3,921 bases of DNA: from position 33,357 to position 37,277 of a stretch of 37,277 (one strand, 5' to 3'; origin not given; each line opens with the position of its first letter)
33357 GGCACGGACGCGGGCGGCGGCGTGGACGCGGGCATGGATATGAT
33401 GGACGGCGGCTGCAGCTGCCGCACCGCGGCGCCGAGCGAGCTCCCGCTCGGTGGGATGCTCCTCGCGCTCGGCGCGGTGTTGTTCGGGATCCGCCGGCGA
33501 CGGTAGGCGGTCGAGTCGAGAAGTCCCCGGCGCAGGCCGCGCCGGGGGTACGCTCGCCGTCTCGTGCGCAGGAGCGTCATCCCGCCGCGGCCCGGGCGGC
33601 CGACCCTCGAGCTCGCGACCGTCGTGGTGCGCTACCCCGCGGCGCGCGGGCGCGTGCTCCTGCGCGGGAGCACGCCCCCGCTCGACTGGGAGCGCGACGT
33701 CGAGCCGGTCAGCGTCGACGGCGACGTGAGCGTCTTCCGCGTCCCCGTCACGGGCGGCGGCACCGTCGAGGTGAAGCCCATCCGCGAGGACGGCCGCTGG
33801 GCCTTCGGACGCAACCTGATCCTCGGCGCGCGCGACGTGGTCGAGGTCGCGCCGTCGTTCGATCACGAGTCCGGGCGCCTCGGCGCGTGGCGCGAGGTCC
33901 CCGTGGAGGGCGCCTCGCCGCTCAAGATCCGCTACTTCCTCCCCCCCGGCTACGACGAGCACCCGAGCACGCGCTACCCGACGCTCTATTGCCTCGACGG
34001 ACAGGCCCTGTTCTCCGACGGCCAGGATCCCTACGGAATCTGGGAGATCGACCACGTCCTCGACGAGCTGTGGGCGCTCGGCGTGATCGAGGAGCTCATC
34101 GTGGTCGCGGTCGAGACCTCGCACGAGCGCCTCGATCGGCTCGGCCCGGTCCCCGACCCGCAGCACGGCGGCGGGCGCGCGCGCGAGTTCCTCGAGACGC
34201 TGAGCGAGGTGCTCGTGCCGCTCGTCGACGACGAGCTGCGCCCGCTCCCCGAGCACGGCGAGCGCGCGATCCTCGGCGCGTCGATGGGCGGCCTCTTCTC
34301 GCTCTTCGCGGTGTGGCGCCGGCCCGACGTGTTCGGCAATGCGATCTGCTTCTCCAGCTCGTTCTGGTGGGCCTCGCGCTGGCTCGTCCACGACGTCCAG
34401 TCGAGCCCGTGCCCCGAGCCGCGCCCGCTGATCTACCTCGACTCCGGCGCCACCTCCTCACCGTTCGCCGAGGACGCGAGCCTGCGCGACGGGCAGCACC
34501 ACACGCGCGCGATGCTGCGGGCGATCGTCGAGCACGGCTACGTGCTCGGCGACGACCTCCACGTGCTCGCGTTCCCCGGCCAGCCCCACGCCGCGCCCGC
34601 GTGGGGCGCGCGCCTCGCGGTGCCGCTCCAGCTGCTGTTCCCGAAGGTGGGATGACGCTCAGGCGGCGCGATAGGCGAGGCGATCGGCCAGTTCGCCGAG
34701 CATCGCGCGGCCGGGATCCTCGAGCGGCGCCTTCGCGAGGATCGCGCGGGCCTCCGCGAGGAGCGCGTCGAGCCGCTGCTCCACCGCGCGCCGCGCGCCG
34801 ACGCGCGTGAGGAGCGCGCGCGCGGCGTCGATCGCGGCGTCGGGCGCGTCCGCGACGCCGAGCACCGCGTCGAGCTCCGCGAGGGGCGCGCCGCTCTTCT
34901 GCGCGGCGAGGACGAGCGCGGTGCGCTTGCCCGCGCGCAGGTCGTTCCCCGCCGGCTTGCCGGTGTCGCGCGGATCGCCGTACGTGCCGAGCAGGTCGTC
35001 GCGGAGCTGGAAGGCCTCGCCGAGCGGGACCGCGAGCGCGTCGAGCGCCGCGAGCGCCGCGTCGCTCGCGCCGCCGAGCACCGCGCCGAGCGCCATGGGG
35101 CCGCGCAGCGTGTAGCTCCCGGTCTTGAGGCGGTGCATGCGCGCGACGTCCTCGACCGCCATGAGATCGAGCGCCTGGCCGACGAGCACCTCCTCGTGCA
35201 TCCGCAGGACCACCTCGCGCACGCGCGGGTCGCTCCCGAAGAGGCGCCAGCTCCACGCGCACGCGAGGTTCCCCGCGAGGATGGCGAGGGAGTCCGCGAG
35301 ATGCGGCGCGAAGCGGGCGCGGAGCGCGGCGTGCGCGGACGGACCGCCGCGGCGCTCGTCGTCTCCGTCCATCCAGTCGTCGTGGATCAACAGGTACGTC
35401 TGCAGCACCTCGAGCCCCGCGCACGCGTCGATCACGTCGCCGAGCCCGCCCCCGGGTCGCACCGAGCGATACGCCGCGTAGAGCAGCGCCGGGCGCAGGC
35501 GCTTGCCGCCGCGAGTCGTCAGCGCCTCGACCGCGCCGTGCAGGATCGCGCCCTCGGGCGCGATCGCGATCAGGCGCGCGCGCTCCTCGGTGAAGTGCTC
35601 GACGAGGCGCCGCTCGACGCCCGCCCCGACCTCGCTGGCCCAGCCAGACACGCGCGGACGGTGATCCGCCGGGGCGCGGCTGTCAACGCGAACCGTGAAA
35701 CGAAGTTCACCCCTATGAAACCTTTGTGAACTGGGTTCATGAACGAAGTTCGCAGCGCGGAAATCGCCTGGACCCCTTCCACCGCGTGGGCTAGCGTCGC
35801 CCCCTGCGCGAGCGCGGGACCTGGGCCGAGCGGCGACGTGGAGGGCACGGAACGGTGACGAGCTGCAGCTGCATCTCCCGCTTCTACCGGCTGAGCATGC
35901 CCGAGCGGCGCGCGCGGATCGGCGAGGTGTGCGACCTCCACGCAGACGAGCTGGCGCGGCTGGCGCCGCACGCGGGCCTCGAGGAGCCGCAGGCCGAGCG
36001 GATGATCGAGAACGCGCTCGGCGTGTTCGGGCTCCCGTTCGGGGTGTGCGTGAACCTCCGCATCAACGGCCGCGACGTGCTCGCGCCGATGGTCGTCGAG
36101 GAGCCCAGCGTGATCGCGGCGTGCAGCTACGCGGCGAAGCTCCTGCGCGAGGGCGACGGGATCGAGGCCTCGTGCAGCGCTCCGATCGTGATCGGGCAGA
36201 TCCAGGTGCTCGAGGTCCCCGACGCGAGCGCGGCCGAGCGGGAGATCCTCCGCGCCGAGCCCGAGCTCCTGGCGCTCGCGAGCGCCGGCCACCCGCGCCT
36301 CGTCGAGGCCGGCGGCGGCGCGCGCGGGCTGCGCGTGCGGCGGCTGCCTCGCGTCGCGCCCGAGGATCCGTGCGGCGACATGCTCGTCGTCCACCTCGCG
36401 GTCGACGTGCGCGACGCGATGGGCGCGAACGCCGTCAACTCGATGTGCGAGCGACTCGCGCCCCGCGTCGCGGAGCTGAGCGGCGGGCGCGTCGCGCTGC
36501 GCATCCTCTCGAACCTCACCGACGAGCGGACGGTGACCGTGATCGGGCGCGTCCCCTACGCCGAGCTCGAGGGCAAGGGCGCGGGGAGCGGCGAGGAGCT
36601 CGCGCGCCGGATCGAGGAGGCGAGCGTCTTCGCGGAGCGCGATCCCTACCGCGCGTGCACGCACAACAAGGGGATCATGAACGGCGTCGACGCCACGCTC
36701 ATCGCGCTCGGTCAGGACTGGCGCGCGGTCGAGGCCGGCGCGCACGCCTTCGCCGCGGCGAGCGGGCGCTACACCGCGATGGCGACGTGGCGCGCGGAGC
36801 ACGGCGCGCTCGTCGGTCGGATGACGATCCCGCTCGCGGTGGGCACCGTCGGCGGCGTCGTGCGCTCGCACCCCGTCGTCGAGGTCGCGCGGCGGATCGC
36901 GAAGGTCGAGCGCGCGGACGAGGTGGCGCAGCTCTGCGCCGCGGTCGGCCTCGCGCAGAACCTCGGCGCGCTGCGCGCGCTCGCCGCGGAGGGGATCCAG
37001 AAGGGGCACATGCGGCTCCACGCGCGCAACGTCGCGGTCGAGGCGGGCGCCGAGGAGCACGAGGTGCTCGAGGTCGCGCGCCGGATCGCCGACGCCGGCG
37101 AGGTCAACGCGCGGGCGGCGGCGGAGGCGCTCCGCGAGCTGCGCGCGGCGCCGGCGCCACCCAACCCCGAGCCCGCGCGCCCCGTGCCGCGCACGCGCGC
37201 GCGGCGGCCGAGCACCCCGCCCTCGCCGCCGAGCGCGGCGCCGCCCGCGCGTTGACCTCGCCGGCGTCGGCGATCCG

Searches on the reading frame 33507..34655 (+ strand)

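Call 44: search_protein_families(library=pfam, proteins=[window:33507-34655:+], max_evalue=0.00001)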
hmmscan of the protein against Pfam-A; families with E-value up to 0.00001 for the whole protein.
window:33507-34655:+ (382 aa): 1 family
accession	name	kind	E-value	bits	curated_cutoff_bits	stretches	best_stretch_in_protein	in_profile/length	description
PF00756.26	Esterase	-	4.8e-27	95.8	22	1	138-370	7-244/251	Putative esterase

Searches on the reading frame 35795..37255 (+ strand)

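Call 44: search_protein_families(library=pfam, proteins=[window:35795-37255:+], max_evalue=0.00001)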
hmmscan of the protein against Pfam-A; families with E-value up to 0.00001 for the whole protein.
window:35795-37255:+ (486 aa): 1 family
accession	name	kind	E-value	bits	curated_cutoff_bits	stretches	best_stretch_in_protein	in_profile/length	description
PF00368.23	HMG-CoA_red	-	5.3e-99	332.1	27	1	37-410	4-368/368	Hydroxymethylglutaryl-coenzyme A reductase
